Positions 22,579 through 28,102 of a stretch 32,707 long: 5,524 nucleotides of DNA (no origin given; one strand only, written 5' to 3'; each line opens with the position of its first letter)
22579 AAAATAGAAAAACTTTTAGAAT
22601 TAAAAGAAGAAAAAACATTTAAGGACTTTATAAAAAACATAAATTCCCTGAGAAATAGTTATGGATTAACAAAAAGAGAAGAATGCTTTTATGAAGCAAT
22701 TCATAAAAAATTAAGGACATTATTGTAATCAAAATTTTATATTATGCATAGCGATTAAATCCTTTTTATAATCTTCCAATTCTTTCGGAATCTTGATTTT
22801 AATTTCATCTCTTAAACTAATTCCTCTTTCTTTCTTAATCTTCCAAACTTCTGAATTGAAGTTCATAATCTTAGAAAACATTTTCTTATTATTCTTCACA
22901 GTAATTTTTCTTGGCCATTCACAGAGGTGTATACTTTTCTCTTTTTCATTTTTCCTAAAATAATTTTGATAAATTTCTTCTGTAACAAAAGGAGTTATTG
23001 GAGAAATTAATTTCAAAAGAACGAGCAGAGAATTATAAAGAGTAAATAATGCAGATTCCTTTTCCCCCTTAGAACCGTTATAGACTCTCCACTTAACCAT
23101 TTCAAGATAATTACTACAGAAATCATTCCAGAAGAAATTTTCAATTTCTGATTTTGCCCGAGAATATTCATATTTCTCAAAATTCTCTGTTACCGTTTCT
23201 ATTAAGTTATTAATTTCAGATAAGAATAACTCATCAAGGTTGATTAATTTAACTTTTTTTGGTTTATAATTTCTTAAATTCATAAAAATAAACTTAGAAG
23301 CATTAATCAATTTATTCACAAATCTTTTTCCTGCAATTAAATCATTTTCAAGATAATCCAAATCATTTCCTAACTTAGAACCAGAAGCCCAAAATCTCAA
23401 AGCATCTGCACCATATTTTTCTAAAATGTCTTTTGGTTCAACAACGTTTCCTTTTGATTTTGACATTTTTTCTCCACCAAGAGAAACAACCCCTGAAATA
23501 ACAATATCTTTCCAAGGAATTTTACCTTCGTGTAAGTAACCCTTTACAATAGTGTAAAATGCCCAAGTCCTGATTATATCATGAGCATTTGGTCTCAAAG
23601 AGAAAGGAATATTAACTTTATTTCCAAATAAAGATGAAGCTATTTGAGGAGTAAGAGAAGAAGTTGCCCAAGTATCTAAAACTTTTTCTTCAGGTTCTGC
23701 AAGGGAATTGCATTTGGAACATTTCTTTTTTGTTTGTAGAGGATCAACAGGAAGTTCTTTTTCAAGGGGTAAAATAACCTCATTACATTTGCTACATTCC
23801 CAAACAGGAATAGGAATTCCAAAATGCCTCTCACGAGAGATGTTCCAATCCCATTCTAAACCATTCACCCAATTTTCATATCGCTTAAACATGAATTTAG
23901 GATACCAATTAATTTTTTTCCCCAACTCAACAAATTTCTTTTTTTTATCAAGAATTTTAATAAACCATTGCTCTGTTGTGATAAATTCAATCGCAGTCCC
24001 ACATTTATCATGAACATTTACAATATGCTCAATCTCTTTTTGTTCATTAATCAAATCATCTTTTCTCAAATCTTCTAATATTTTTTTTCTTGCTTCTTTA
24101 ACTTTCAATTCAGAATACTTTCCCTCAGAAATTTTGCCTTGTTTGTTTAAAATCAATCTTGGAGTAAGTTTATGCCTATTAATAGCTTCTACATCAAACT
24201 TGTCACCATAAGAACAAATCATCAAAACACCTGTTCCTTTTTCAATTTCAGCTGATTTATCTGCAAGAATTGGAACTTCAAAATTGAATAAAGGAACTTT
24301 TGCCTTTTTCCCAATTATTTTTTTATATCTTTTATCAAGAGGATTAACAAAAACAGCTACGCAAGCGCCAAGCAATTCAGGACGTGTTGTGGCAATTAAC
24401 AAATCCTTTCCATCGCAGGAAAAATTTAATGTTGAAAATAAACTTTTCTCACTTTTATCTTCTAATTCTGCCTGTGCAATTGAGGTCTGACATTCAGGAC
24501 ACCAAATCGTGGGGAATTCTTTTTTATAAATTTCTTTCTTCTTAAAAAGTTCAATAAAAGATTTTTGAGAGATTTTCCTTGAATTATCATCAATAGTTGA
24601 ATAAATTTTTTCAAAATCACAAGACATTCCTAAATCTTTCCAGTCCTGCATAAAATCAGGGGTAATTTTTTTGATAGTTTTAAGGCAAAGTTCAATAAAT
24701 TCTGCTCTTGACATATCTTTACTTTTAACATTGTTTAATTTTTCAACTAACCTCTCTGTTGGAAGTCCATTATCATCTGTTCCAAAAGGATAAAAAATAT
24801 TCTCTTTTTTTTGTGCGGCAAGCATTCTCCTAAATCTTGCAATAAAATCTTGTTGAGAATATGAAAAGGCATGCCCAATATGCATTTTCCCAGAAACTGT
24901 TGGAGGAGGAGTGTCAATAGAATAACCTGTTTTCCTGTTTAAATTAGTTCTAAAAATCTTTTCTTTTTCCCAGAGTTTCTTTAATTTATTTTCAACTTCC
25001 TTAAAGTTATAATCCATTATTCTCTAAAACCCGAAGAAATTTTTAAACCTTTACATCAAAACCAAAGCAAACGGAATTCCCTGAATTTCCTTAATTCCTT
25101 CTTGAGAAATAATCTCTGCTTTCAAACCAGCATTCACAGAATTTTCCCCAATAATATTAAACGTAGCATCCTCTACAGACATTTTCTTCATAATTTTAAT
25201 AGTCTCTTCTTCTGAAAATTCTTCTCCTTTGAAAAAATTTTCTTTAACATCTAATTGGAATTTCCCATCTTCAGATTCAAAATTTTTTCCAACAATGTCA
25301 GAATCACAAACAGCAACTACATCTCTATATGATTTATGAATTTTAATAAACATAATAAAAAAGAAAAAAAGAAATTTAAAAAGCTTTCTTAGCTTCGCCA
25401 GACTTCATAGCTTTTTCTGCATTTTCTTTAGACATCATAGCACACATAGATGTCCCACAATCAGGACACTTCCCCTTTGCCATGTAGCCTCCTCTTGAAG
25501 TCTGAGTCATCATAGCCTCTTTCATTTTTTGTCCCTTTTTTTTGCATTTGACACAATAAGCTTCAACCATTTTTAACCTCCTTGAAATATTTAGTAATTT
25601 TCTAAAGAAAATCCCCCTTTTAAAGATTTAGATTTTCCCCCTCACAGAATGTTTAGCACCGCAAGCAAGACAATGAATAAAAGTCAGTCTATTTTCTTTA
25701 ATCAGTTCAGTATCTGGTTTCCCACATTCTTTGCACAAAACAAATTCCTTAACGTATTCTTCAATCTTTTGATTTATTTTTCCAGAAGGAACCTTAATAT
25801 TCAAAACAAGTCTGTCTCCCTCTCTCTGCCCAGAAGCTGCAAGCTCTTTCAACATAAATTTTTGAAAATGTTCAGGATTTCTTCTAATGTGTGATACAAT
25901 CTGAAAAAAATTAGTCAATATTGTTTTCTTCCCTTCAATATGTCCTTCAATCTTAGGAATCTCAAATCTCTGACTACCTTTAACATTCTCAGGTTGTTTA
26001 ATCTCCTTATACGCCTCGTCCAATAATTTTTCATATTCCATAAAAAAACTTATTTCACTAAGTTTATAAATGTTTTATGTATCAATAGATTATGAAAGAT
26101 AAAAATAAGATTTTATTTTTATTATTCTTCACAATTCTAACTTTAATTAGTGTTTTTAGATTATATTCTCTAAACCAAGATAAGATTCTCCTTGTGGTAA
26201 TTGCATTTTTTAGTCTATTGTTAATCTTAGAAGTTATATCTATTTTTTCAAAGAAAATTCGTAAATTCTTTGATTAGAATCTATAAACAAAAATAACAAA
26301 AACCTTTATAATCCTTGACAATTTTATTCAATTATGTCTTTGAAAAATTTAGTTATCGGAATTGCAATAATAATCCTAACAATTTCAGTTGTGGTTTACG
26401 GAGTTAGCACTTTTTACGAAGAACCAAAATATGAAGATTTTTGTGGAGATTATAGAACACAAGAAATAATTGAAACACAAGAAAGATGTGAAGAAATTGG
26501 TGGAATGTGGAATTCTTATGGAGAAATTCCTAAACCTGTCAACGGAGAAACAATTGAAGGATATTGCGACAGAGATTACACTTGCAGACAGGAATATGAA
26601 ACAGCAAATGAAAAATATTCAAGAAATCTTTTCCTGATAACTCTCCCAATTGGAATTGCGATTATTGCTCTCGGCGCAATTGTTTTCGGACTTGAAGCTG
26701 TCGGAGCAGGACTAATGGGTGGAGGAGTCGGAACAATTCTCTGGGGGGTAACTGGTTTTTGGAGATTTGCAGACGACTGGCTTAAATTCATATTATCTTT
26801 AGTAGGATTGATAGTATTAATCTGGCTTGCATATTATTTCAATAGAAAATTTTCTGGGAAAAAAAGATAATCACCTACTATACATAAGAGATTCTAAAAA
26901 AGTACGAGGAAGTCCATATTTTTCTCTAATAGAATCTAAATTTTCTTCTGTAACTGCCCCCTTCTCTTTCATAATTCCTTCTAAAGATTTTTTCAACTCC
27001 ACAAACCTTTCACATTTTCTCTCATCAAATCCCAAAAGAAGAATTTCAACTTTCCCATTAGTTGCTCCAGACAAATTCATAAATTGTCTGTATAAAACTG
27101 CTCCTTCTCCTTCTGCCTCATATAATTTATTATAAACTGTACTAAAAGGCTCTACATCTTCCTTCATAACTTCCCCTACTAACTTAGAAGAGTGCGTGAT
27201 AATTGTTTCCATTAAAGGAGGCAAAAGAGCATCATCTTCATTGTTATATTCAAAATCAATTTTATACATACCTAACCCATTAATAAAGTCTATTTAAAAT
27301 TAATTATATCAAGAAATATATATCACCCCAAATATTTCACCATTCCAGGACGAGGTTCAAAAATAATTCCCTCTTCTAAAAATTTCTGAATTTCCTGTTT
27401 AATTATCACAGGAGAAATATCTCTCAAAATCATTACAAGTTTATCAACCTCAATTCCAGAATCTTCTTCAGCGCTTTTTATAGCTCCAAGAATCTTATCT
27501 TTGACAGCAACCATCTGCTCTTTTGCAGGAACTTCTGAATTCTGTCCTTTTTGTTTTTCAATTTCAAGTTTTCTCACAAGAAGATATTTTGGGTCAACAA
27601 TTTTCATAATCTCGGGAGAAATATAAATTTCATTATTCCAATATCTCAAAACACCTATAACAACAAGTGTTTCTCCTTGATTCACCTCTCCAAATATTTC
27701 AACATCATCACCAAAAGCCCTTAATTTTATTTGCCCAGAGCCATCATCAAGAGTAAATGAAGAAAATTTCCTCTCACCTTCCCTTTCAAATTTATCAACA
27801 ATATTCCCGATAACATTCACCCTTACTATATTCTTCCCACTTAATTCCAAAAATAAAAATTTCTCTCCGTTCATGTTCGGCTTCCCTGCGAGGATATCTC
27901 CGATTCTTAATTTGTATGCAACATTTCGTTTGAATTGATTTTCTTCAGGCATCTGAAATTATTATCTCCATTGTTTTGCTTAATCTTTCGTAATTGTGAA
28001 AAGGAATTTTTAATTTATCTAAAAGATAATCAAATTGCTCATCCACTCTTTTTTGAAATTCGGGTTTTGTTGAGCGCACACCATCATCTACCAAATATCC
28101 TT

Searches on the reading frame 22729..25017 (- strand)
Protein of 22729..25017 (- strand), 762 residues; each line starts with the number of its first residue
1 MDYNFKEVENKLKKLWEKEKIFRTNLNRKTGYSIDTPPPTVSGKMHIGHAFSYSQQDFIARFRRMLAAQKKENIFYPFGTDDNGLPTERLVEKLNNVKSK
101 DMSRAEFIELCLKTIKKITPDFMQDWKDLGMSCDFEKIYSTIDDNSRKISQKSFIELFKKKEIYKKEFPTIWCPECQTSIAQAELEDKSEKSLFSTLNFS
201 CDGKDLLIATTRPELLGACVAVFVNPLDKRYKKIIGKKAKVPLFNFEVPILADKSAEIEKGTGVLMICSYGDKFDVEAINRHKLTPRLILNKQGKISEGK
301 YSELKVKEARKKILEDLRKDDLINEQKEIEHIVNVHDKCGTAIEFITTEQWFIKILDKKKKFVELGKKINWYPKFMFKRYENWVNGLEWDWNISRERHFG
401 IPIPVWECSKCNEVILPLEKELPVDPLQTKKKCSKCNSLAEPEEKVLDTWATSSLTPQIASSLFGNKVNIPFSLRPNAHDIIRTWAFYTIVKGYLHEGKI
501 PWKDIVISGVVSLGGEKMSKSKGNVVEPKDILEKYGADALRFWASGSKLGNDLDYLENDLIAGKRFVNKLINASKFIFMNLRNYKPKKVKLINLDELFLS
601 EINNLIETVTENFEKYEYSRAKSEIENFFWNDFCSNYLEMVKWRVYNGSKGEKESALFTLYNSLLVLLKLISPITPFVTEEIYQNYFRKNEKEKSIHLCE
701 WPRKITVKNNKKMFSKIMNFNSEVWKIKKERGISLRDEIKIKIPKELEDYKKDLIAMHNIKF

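Call 69: search_protein_families(library=pfam, proteins=[window:22729-25017:-], max_evalue=0.001)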
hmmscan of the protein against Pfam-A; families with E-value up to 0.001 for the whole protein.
window:22729-25017:- (762 aa): 5 families
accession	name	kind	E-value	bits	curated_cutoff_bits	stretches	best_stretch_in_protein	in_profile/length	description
PF00133.28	tRNA-synt_1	-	8.8e-77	259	22.7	1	13-553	3-411/414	tRNA synthetases class I (I, L, M and V)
PF08264.19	Anticodon_1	-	1.8e-36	125.7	25.1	1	595-742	1-147/148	Anticodon-binding domain of tRNA ligase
PF09334.17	tRNA-synt_1g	-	4.5e-25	88.7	20.1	2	34-184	3-134/391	tRNA synthetases class I (M)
PF01406.26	tRNA-synt_1e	-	8.8e-09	35.6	27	1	506-561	242-297/301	tRNA synthetases class I (C) catalytic domain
PF01921.24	tRNA-synt_1f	-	0.00048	19.6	27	0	514-546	279-311/360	tRNA synthetases class I (K)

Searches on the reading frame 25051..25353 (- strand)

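Call 70: search_protein_families(library=pfam, proteins=[window:25051-25353:-], max_evalue=0.001)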
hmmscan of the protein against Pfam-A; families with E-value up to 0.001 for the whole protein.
window:25051-25353:- (100 aa): 1 family
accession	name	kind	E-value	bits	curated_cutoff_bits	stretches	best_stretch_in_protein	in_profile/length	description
PF04242.18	DUF424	-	8.6e-16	58.4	25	1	11-98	8-89/92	Protein of unknown function (DUF424)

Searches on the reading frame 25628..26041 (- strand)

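Call 70: search_protein_families(library=pfam, proteins=[window:25628-26041:-], max_evalue=0.001)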
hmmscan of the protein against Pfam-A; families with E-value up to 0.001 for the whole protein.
window:25628-26041:- (137 aa): 1 family
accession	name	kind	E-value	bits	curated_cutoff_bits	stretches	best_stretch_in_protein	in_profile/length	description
PF01873.23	eIF-5_eIF-2B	-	8.2e-37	126.1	27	1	20-130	5-117/117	Domain found in IF2B/IF5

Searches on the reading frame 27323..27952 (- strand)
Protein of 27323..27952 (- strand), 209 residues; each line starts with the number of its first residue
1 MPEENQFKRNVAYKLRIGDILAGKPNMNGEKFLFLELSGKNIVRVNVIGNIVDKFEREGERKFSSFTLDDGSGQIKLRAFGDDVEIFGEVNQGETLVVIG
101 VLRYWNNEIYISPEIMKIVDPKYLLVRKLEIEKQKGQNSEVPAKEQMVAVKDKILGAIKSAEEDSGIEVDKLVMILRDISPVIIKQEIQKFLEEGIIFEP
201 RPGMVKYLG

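Call 70: search_protein_families(library=pfam, proteins=[window:27323-27952:-], max_evalue=0.001)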
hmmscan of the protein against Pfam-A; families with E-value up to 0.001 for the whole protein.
window:27323-27952:- (209 aa): 2 families
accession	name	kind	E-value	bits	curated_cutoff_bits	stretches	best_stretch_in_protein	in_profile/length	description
PF01336.31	tRNA_anti-codon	-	7.1e-08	32.7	27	1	46-114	2-70/75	OB-fold nucleic acid binding domain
PF08784.17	RPA_C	-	0.00018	22.6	22.6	1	138-198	43-100/106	Replication protein A C terminal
